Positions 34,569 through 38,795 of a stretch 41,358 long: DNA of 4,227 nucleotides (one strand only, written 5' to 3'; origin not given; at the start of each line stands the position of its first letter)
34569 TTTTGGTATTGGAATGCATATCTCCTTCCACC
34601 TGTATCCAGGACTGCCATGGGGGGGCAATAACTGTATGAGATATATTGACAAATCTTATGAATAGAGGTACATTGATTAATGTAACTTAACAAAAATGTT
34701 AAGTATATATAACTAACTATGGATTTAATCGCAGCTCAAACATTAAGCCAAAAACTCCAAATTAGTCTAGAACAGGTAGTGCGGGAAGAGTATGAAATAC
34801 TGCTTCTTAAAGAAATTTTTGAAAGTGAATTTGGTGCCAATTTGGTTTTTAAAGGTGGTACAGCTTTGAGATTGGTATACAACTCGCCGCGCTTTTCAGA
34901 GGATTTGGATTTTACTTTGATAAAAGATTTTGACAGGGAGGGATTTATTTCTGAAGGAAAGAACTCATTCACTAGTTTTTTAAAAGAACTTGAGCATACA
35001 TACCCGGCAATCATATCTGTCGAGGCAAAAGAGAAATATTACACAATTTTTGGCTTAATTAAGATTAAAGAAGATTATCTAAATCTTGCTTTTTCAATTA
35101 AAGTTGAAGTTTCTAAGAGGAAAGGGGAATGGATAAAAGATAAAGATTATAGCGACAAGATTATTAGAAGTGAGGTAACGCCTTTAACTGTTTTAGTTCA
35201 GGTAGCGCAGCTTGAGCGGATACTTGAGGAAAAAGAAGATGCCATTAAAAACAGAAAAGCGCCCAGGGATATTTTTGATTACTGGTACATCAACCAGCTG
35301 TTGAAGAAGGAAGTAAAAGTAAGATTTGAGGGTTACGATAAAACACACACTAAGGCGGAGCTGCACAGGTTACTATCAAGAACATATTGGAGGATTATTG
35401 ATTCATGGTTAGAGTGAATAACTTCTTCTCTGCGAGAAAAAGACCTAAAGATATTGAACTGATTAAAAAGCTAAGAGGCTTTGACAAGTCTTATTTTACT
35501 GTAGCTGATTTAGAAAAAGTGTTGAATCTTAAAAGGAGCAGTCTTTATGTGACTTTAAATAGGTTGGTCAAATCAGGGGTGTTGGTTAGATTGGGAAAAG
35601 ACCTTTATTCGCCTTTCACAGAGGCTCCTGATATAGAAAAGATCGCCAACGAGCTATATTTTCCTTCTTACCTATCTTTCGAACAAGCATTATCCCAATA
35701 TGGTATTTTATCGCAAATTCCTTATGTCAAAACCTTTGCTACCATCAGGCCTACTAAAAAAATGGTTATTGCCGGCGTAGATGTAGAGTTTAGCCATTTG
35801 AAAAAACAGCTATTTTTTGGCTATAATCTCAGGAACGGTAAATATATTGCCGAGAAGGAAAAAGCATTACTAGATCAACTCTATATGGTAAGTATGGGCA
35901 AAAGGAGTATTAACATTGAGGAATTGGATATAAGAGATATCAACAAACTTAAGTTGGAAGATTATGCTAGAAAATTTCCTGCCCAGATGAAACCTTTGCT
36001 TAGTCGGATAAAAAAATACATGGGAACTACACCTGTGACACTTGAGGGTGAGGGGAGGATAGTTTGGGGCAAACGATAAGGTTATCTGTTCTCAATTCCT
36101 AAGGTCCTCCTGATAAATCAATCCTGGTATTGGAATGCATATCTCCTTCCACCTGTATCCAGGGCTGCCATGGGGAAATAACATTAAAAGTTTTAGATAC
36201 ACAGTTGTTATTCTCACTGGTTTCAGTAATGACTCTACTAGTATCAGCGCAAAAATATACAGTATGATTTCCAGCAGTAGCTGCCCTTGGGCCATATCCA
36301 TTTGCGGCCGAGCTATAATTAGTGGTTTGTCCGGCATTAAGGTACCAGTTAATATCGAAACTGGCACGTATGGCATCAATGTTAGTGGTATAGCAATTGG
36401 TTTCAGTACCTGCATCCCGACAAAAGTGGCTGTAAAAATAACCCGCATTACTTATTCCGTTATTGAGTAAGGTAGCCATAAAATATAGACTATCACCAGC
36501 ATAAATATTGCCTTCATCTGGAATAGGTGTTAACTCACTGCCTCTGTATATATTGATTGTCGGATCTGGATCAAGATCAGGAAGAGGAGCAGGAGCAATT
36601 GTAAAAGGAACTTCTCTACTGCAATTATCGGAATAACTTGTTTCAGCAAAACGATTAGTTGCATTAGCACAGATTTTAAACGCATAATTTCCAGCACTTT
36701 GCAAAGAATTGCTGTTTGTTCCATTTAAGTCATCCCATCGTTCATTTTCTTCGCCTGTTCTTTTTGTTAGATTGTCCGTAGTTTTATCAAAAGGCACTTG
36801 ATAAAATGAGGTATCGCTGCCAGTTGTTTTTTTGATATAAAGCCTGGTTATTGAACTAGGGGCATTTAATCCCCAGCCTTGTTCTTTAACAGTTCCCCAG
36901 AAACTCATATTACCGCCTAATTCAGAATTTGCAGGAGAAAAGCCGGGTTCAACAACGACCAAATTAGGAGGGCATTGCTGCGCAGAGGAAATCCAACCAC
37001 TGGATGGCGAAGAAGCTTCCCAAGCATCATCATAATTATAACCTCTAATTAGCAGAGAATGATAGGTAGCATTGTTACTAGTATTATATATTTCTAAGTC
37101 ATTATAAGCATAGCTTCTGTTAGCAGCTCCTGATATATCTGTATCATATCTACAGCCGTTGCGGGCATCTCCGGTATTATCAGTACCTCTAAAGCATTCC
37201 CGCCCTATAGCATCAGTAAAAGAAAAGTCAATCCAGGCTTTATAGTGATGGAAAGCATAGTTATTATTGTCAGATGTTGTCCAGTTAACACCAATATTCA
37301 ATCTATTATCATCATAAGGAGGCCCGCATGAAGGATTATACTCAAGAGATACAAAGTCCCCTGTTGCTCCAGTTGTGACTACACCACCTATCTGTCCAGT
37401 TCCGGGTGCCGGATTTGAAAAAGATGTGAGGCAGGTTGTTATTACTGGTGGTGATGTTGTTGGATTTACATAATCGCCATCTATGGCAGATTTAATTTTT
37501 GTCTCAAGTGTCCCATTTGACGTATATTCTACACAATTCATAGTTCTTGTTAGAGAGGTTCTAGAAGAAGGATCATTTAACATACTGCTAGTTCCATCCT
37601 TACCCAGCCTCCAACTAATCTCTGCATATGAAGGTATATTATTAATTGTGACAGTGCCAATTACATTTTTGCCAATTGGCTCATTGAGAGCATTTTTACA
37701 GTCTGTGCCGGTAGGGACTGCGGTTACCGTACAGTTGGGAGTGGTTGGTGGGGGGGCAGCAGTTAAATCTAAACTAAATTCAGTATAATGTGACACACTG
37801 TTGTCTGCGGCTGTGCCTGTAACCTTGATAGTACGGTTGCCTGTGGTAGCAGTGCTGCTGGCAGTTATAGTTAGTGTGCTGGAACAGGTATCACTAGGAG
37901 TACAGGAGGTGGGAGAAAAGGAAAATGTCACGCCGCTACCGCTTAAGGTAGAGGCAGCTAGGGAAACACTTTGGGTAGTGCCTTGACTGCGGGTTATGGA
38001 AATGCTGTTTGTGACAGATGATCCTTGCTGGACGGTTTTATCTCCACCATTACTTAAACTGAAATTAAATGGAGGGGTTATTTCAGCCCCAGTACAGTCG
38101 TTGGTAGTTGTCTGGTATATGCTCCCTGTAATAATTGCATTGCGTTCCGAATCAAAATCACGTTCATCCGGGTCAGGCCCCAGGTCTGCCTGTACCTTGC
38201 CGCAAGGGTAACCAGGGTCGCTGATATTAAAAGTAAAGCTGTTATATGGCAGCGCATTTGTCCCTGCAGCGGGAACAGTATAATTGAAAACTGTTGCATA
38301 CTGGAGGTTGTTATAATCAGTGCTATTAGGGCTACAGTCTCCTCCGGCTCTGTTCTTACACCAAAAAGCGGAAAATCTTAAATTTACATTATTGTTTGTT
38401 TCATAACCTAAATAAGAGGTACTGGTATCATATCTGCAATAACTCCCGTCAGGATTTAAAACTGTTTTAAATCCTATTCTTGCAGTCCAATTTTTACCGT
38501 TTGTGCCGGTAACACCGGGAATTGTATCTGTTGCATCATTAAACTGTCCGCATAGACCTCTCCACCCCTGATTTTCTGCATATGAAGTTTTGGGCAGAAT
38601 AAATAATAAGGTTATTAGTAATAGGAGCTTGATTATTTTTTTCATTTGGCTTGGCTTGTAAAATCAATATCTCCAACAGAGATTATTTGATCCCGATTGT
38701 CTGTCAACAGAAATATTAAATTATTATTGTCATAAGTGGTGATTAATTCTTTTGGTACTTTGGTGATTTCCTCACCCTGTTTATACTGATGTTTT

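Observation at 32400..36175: Three defence/TA modules, each bounded by a direct repeat that is an orphan copy of a surface-protein gene 3' end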

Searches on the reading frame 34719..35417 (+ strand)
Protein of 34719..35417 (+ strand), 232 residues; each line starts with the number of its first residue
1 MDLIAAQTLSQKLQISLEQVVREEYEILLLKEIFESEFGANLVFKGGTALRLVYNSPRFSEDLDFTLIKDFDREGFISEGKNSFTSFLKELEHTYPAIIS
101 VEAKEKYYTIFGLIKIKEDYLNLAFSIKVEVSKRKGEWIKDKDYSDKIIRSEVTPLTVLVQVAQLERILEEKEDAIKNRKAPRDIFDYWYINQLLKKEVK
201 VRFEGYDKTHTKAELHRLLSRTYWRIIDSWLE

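Call 6: search_protein_families(library=pfam, proteins=[window:34719-35417:+], max_evalue=0.01)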
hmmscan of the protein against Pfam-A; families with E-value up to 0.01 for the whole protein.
window:34719-35417:+ (232 aa): 1 family
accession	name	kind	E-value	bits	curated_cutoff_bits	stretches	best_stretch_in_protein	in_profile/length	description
PF08843.17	AbiEii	-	3.7e-21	76.6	22.5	1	29-193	2-170/238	Nucleotidyl transferase AbiEii toxin, Type IV TA system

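Call 37: search_protein_families(library=padloc, proteins=[window:34719-35417:+], max_evalue=0.001)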
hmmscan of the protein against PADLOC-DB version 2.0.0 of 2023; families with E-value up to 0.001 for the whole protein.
window:34719-35417:+ (232 aa): 29 families (the best 25 are shown)
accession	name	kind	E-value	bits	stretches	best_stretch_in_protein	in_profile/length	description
PDLC02330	AbiEii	-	4.3e-22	76.9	1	22-204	7-168/219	AbiEii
PDLC02323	AbiEii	-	6.4e-22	76.3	1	26-200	25-189/248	AbiEii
PDLC02304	AbiEii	-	1.3e-21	75.8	1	8-199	9-193/260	AbiEii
PDLC02296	AbiEii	-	1.1e-16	58.9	1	8-180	11-184/282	AbiEii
PDLC02307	AbiEii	-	1.7e-16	58.7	1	29-200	11-153/219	AbiEii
PDLC02328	AbiEii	-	3.3e-15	54.5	1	38-194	11-144/203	AbiEii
PDLC02293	AbiEii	-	1.4e-14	52.3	1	14-199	14-199/270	AbiEii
PDLC02313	AbiEii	-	2.4e-14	51.4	1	12-195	14-192/254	AbiEii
PDLC02324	AbiEii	-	2.8e-14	51.4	1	28-193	12-156/231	AbiEii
PDLC02294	AbiEii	-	1.1e-12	46.4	1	30-201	32-195/260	AbiEii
PDLC02292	AbiEii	-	1.9e-11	42.3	1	7-108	15-110/283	AbiEii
PDLC02305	AbiEii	-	3.3e-11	41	1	36-194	39-193/306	AbiEii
PDLC02317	AbiEii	-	1.4e-09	35.4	1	16-70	15-73/396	AbiEii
PDLC02289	AbiEii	-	1.6e-09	35.7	1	9-102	21-105/309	AbiEii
PDLC02321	AbiEii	-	5.5e-09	34.1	1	7-70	8-72/296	AbiEii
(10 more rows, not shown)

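Call 38: search_protein_families(library=ncbifam, proteins=[window:34719-35417:+], max_evalue=0.001)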
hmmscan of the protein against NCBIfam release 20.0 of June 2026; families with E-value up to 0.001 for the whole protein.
window:34719-35417:+ (232 aa): 0 families

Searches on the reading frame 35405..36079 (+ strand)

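Call 6: search_protein_families(library=pfam, proteins=[window:35405-36079:+], max_evalue=0.01)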
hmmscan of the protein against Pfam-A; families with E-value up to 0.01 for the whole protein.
window:35405-36079:+ (224 aa): 2 families
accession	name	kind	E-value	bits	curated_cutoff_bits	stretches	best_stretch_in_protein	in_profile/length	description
PF13338.12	AbiEi_4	-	4.1e-07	30.4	25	1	20-68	3-46/49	Transcriptional regulator, AbiEi antitoxin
PF12802.13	MarR_2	-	0.0023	18.5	27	1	31-62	21-52/61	MarR family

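Call 37: search_protein_families(library=padloc, proteins=[window:35405-36079:+], max_evalue=0.001)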
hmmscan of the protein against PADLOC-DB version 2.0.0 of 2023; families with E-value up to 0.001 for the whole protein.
window:35405-36079:+ (224 aa): 17 families
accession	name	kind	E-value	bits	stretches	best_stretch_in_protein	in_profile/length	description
PDLC02241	AbiEi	-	9e-28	95.4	1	27-192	7-183/199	AbiEi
PDLC02272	AbiEi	-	3.4e-22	77.3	1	32-203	14-195/200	AbiEi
PDLC02267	AbiEi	-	6.5e-21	72.9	1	15-161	5-154/252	AbiEi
PDLC02230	AbiEi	-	2.7e-17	61.1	1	50-164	22-137/192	AbiEi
PDLC02232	AbiEi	-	1.6e-15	55.4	1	18-136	5-133/177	AbiEi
PDLC02255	AbiEi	-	2.9e-15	54.3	1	18-190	3-174/186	AbiEi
PDLC02273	AbiEi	-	4e-08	31.5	1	77-196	78-198/205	AbiEi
PDLC02226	AbiEi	-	6.9e-08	30.6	1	29-202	18-193/202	AbiEi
PDLC02274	AbiEi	-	2.8e-07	28.4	1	30-161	17-146/217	AbiEi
PDLC02240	AbiEi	-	3.4e-07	28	1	26-153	13-138/216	AbiEi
PDLC02276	AbiEi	-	3e-06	24.9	1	76-141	70-135/270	AbiEi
PDLC02269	AbiEi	-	7.4e-06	23.4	1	28-117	10-103/251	AbiEi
PDLC02225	AbiEi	-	1.4e-05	22.9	1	48-137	32-118/198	AbiEi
PDLC02238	AbiEi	-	1.9e-05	22.6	1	50-131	17-97/180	AbiEi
PDLC02271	AbiEi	-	0.00014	19.1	1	27-141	20-144/263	AbiEi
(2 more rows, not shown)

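Call 38: search_protein_families(library=ncbifam, proteins=[window:35405-36079:+], max_evalue=0.001)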
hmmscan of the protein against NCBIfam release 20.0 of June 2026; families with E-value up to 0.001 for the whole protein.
window:35405-36079:+ (224 aa): 1 family
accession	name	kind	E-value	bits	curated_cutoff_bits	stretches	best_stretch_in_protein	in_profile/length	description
NF047376.1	TAA_AbiEi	equivalog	3.3e-14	53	150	1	17-136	7-134/172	type IV toxin-antitoxin system AbiEi family antitoxin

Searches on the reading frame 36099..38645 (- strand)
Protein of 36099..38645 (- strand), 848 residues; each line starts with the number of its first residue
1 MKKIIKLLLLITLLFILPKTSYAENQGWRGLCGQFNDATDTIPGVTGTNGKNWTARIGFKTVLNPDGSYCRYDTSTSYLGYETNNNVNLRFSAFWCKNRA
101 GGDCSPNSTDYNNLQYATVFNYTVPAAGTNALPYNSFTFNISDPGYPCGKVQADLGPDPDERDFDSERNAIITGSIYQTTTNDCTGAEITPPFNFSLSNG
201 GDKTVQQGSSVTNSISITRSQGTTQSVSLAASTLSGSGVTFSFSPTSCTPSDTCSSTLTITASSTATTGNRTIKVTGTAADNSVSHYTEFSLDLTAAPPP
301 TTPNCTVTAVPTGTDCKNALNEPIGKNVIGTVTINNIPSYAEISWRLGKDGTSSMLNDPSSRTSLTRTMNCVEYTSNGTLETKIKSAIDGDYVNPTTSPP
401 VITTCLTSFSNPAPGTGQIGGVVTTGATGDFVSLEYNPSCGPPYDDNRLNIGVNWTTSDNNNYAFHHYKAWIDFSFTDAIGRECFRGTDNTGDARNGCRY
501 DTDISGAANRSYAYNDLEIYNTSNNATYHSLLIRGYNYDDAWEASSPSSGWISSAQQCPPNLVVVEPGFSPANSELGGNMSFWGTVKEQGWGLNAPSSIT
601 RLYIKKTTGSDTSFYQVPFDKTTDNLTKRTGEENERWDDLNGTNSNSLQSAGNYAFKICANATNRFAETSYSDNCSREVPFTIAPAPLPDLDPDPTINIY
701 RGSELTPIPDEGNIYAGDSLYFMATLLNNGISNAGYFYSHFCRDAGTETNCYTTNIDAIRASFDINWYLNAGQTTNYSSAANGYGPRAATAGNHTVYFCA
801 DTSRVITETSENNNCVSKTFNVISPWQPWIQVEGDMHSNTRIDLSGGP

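Call 6: search_protein_families(library=pfam, proteins=[window:36099-38645:-], max_evalue=0.01)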
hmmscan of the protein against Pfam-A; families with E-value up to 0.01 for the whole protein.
window:36099-38645:- (848 aa): 1 family
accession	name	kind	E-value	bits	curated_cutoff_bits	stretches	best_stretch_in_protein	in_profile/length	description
PF07705.17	CARDB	-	1e-05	26.1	22.7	1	712-818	13-101/101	CARDB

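Call 10: find_encoding_contigs(protein=window:36099-38645:-, flank=10000, max_places=10)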
Protein window:36099-38645:- (848 aa): 8 contigs read that carry it; 4 places shown.
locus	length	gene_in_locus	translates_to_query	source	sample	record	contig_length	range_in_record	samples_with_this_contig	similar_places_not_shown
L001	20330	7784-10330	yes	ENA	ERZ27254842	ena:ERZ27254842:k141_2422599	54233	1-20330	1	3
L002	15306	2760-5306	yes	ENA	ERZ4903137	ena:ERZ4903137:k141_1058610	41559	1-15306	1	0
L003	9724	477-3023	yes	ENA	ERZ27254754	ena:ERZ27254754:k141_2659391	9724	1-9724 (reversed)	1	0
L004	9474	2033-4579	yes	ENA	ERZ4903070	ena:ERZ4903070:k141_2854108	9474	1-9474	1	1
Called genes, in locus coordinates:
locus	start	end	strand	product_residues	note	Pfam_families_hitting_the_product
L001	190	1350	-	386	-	PF13173:AAA_14, PF13635:DUF4143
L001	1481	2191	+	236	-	PF00702:Hydrolase, PF13419:HAD_2, PF13242:Hydrolase_like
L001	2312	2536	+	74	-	-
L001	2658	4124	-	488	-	PF00512:HisKA, PF02518:HATPase_c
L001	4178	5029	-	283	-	-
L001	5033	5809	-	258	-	PF13489:Methyltransf_23, PF08241:Methyltransf_11, PF13649:Methyltransf_25, PF13847:Methyltransf_31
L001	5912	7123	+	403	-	-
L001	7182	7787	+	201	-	-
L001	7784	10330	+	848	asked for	PF07705:CARDB (faint)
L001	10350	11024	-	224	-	PF13338:AbiEi_4 (weak)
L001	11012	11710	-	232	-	PF08843:AbiEii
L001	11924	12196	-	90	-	PF13560:HTH_31, PF01381:HTH_3, PF12844:HTH_19 (weak)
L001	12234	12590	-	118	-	PF05973:Gp49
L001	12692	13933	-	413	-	PF13173:AAA_14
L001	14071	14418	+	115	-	-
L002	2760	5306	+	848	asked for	PF07705:CARDB (faint)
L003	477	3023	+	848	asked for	PF07705:CARDB (faint)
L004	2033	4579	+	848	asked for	PF07705:CARDB (faint)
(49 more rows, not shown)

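Call 11: find_homologous_proteins(query=window:36099-38645:-, max_evalue=0.00001)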
Query window:36099-38645:- (848 aa): 23 proteins with E <= 0.00001 among 8000 candidates.
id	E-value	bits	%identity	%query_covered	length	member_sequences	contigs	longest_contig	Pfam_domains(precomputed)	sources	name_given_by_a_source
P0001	0.0e+0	1952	100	100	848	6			PF07705.18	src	-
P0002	6.2e-155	536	47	77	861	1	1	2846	-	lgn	-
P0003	4.3e-35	140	36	19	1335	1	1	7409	PF01839.30,PF13517.13,PF16640.12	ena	-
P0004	6.2e-34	136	46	15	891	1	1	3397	PF13287.13,PF13385.14,PF28595.1,PF13290.14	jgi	jgi:Chitobiase/beta-hexosaminidase C-terminal domain/Concanavalin A-like lectin/glucanases superfami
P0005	6.4e-22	96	47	13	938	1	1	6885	PF07963.18,PF17829.8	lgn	-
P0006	1.3e-16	78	59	8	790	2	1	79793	PF13229.13,PF13385.14,PF22842.4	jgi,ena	jgi:hypothetical protein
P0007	3.8e-15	74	36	17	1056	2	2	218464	PF09286.17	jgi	jgi:subtilase family serine protease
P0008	1.4e-12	65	45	13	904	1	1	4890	-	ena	-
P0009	1.5e-12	65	42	10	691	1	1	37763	-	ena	-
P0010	1.8e-12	65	51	9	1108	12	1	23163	PF00553.26,PF01341.24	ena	-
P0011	2.1e-12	64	48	13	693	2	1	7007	PF02018.24,PF00704.35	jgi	-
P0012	1.1e-11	62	38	12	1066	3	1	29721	PF22612.3,PF13547.13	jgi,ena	-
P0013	2.7e-9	54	39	10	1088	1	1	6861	PF00553.26,PF22612.3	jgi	jgi:hypothetical protein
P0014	5.5e-9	53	30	19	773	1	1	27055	-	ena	-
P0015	1.9e-8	51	49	12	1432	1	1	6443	PF17957.8,PF13750.13,PF19077.7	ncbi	-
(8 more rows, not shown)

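Call 13: find_encoding_contigs(protein=P0002, flank=10000)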
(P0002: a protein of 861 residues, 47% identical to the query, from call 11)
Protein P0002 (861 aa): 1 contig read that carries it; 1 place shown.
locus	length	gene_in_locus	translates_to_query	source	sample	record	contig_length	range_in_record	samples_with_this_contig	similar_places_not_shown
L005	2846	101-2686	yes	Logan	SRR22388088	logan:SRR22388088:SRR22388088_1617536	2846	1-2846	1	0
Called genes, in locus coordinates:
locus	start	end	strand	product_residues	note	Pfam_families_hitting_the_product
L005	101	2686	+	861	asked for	-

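Call 38: search_protein_families(library=ncbifam, proteins=[window:36099-38645:-], max_evalue=0.001)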
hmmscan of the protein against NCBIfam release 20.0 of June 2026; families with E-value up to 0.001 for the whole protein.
window:36099-38645:- (848 aa): 0 families

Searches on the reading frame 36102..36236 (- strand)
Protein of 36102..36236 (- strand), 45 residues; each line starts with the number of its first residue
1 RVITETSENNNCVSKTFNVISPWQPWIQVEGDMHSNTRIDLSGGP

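Call 26: find_homologous_proteins(query=A2, max_evalue=10)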
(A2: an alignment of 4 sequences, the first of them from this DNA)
Query A2 (4 sequences): 5 candidates shared short words with the query, none scored E <= 10.
